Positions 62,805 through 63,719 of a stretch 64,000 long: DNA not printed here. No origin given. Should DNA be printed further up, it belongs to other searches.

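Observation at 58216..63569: A four-gene envelope locus that may be an undescribed surface-fibre or export apparatus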

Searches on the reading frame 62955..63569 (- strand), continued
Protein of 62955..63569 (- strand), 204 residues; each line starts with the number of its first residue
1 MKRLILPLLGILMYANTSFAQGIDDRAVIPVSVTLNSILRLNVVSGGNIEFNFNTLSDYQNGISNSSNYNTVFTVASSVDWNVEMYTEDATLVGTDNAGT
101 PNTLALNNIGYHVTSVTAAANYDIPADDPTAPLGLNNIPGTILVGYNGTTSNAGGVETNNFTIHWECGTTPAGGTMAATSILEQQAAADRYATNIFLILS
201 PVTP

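Call 58: search_protein_families(library=pfam, proteins=[L001:7861-9822:+, L008:12883-13260:+, L003:15611-16006:+, L001:5389-6561:-, L001:6605-7408:-, L003:6521-7645:-], max_evalue=0.01)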
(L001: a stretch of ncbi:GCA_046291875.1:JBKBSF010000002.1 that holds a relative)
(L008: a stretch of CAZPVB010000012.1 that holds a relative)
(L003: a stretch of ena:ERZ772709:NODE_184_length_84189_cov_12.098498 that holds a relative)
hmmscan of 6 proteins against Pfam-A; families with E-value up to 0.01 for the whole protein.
L001:7861-9822:+ (653 aa): 7 families
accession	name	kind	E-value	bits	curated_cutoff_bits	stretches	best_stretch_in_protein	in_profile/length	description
PF07228.17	SpoIIE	-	1.2e-16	61.6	25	1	455-651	3-190/192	Stage II sporulation protein E (SpoIIE)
PF13424.12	TPR_12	-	8.8e-09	35.9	30.1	1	105-174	4-75/77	Tetratricopeptide repeat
PF13374.12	TPR_10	-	2e-05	24.9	27.5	0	143-177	1-35/42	Tetratricopeptide repeat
PF07719.23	TPR_2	-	0.00025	21.4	27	0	69-90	6-27/34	Tetratricopeptide repeat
PF00515.34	TPR_1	-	0.00031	20.9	27.8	0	73-90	10-27/34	Tetratricopeptide repeat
PF13176.12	TPR_7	-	0.0012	19.2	27.9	0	150-176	7-31/36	Tetratricopeptide repeat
PF13181.12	TPR_8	-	0.0016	18.9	25.7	0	71-91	8-28/34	Tetratricopeptide repeat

L008:12883-13260:+ (125 aa): 0 families

L003:15611-16006:+ (131 aa): 0 families

L001:5389-6561:- (390 aa): 2 families
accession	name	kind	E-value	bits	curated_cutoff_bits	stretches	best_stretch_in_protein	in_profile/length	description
PF07661.19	MORN_2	-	2.6e-32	107.5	29.6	0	214-235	1-22/22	MORN repeat variant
PF02493.26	MORN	-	0.00054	20.1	22.5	0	136-154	4-22/23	MORN repeat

L001:6605-7408:- (267 aa): 3 families
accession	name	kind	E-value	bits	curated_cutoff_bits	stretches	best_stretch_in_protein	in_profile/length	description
PF06030.18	WxLIP_PGBD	-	3.6e-05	24.2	27.3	1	33-117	21-110/121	WxL Interacting Protein, peptidoglycan binding domain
PF15780.11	ASH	-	0.0027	18.3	27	0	29-57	12-41/98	Abnormal spindle-like microcephaly-assoc'd, ASPM-SPD-2-Hydin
PF06280.18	fn3_5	-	0.0038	18.3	27.6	0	34-113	4-82/112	Fn3-like domain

L003:6521-7645:- (374 aa): 0 families

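Call 65: search_solved_structures(query=A5, max_evalue=10, show_alignments=3)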
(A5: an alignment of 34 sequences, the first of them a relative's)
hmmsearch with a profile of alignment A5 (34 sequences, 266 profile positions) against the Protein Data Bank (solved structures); distinct sequences matched with E-value up to 10: 6.
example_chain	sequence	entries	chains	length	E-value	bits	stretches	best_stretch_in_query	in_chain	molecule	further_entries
9i25_C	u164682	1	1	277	8.7e-05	25.1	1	34-252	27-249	EfmWxLIP1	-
9i1y_A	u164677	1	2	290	0.00011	24.9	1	34-252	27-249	EfmWxLIP1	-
7n6g_1L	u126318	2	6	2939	0.21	14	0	36-65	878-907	FAP47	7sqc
8va3_A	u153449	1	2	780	0.58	12.6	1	179-235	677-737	Glycoside hydrolase family 3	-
4hsq_A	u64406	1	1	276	0.76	12.2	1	130-230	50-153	Putative fimbrial subunit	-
5jp0_A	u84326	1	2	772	1.3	11.5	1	169-234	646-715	Beta-glucosidase BoGH3B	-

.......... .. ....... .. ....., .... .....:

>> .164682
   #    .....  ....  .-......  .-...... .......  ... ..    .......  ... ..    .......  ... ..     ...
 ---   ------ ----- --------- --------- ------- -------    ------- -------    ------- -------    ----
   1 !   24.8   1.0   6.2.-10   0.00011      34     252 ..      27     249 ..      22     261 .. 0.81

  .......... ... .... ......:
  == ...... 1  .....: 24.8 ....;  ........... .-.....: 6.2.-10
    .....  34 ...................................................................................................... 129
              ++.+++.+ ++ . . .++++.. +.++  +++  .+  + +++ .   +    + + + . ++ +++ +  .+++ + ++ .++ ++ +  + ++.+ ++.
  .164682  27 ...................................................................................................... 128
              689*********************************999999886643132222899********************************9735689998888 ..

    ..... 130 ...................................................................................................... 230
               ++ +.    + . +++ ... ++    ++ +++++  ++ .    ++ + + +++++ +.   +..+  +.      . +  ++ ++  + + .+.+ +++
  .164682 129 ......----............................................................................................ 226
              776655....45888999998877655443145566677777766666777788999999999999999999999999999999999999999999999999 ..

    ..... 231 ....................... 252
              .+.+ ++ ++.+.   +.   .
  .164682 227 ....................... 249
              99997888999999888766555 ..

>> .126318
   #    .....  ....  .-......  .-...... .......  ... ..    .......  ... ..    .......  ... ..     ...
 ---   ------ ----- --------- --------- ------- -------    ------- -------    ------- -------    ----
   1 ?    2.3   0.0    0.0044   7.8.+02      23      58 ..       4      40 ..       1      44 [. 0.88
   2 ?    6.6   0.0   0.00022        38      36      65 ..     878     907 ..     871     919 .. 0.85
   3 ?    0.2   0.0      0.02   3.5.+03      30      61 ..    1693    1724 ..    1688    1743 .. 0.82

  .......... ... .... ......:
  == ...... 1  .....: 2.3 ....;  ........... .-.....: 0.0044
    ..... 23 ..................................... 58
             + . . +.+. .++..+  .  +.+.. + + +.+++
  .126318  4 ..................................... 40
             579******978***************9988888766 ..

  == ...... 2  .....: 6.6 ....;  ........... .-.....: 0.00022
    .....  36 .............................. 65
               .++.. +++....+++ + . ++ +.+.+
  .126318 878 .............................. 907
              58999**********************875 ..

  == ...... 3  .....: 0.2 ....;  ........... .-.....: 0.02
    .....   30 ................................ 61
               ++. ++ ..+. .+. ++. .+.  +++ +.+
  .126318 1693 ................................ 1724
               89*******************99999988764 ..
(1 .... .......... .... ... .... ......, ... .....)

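Call 66: search_protein_families(library=pfam, alignment_id=A5, max_evalue=1)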
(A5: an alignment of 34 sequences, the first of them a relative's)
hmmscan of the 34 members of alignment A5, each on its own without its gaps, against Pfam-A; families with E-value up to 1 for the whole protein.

A. member 1, L001:6605-7408:- (267 aa): 10 families
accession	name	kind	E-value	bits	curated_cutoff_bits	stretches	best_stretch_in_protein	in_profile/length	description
PF06030.18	WxLIP_PGBD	-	3.6e-05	24.2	27.3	1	33-117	21-110/121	WxL Interacting Protein, peptidoglycan binding domain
PF15780.11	ASH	-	0.0027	18.3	27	1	29-57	12-41/98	Abnormal spindle-like microcephaly-assoc'd, ASPM-SPD-2-Hydin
PF06280.18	fn3_5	-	0.0038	18.3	27.6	1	34-113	4-82/112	Fn3-like domain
PF17899.6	Peptidase_M61_N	-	0.015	15.8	23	0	88-133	106-150/168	Peptidase M61 N-terminal domain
PF22073.2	Cep192_D4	-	0.016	15.8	35.5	1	34-109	15-78/112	Cep192 domain 4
PF18368.7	Ig_GlcNase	-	0.018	15.6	26.3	1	26-84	18-72/105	Exo-beta-D-glucosaminidase Ig-fold domain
PF22076.2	Cep192_D6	-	0.019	15.6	35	0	23-62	3-43/101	Cep192 domain 6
PF00635.32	Motile_Sperm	-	0.02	15.2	25.9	0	87-112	45-70/109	MSP (Major sperm protein) domain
PF22067.2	Cep192_D3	-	0.036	14.6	27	0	31-61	9-39/99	Cep192 domain 3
PF16392.11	DUF5001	-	0.044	14.2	23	0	93-131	41-79/86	Ig-like domain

B. families by the number of members that match (of 34 scanned): 47 families (the first 25 are shown)
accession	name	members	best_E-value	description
PF06280.18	fn3_5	32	3.2e-07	Fn3-like domain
PF22076.2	Cep192_D6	28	3e-06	Cep192 domain 6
PF06030.18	WxLIP_PGBD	24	1.2e-06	WxL Interacting Protein, peptidoglycan binding domain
PF00635.32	Motile_Sperm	20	5e-05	MSP (Major sperm protein) domain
PF21310.3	OCRL-like_ASH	15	0.00025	Inositol polyphosphate 5-phosphatase OCRL-like, ASH domain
PF22067.2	Cep192_D3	14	1.7e-05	Cep192 domain 3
PF23619.1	Ig_VWA7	12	8.4e-05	VWA7 Ig-like domain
PF22073.2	Cep192_D4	11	0.016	Cep192 domain 4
PF15780.11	ASH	8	0.0027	Abnormal spindle-like microcephaly-assoc'd, ASPM-SPD-2-Hydin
PF16158.11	N_BRCA1_IG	8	0.0034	Ig-like domain from next to BRCA1 gene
PF16116.10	DUF4832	8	0.0035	Domain of unknown function (DUF4832)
PF22544.2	HYDIN_VesB_CFA65-like_Ig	7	3.1e-05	HYDIN/CFA65/VesB-like, Ig-like domain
PF07705.17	CARDB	6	0.0022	CARDB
PF09912.14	DUF2141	5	0.0081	Uncharacterized protein conserved in bacteria (DUF2141)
PF11611.13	DUF4352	4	3.8e-05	Domain of unknown function (DUF4352)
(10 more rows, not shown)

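Call 67: search_protein_representatives(alignment_id=A1)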
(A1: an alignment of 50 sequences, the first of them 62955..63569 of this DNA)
Query: 50 sequences, 202 profile positions. Proteins with E-value up to 0.001 (for the whole library): 376; up to 1e-10: 254; up to 1e-30: 137. The best 150 are listed.
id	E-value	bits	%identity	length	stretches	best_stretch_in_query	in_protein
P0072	1.3e-83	296.2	-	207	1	1-201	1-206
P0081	1.4e-80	286.3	-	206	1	1-201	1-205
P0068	2.9e-74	265.7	-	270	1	1-199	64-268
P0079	7.1e-74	264.4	-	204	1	1-200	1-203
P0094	1.1e-72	260.5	-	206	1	1-200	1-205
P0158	2.0e-71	256.4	-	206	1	1-201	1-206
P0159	1.2e-68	247.3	-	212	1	1-200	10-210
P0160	1.7e-68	246.8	-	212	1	1-200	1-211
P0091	1.9e-66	240.1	-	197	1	11-201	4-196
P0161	1.3e-65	237.4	-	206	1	1-200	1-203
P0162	3.3e-65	236.1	-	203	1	1-200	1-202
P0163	5.6e-65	235.3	-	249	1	1-201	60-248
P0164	5.9e-65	235.3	-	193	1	1-200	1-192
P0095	7.8e-65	234.9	-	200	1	1-200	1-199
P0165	8.8e-64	231.4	-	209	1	1-200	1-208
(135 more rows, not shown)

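Call 70: find_encoding_contigs(protein=P0001, flank=10000, max_places=2)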
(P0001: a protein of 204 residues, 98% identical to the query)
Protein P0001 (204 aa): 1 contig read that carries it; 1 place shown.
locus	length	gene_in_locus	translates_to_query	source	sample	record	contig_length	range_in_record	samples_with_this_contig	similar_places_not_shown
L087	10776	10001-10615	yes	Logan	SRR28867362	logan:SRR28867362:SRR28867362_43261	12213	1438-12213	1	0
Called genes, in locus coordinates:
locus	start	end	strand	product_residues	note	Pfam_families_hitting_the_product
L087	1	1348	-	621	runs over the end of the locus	PF01642:MM_CoA_mutase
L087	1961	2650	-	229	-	PF00156:Pribosyltran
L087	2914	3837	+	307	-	PF28533:DUF8429, PF28532:DUF8428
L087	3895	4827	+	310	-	PF28533:DUF8429, PF28532:DUF8428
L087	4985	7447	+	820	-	PF01588:tRNA_bind, PF03483:B3_4, PF03484:B5, PF17759:tRNA_synthFbeta, PF03147:FDX-ACB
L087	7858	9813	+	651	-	PF17874:TPR_MalT, PF00515:TPR_1 (faint), PF07719:TPR_2 (faint), PF13181:TPR_8 (faint), PF13374:TPR_10 (faint), PF13424:TPR_12 (weak), PF07228:SpoIIE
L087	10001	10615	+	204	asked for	-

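Call 71: find_encoding_contigs(protein=P0002, flank=10000, max_places=1)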
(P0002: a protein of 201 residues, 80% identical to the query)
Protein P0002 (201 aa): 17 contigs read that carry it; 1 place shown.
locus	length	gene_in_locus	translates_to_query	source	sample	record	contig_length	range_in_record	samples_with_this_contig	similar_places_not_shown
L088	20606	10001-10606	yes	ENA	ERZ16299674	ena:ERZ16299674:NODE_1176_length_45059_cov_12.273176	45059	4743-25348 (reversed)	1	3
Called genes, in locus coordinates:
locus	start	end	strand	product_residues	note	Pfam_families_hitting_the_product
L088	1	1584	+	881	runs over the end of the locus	PF13238:AAA_18 (faint), PF00004:AAA, PF01078:Mg_chelatase (faint), PF07728:AAA_5 (faint), PF13191:AAA_16 (faint), PF17866:AAA_lid_6, PF00004:AAA, PF17866:AAA_lid_6, +5 more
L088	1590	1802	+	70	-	-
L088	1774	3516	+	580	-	PF02254:TrkA_N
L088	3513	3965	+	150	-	-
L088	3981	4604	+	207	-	-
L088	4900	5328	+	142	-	PF09345:SiaC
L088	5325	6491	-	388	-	-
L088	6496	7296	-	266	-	-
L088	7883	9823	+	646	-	PF13181:TPR_8 (faint), PF00515:TPR_1 (faint), PF13374:TPR_10 (faint), PF07719:TPR_2 (faint), PF13424:TPR_12, PF07228:SpoIIE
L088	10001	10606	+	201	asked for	-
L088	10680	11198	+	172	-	-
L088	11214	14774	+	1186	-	PF13620:CarboxypepD_reg (faint), PF00691:OmpA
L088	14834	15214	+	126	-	-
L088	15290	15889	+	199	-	PF00440:TetR_N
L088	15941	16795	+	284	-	PF00005:ABC_tran, PF13304:AAA_21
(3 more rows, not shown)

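Call 89: search_protein_families(library=pfam, alignment_id=A4, max_evalue=10)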
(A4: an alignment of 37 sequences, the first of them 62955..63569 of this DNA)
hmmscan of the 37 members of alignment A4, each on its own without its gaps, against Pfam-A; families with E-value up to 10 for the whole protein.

A. member 1, window:62955-63569:- (204 aa): 0 families

B. families by the number of members that match (of 37 scanned): 6 families
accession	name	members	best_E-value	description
PF24593.1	DUF7617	2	0.055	Domain of unknown function (DUF7617)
PF20130.4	DUF6520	1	0.03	Family of unknown function (DUF6520)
PF10182.14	Flo11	1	0.04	Flo11 domain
PF01226.23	Form_Nir_trans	1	0.045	Formate/nitrite transporter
PF25721.1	T4_Y03C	1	0.099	Phage T4 Y03C protein family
PF13786.12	DUF4179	1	7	Domain of unknown function (DUF4179)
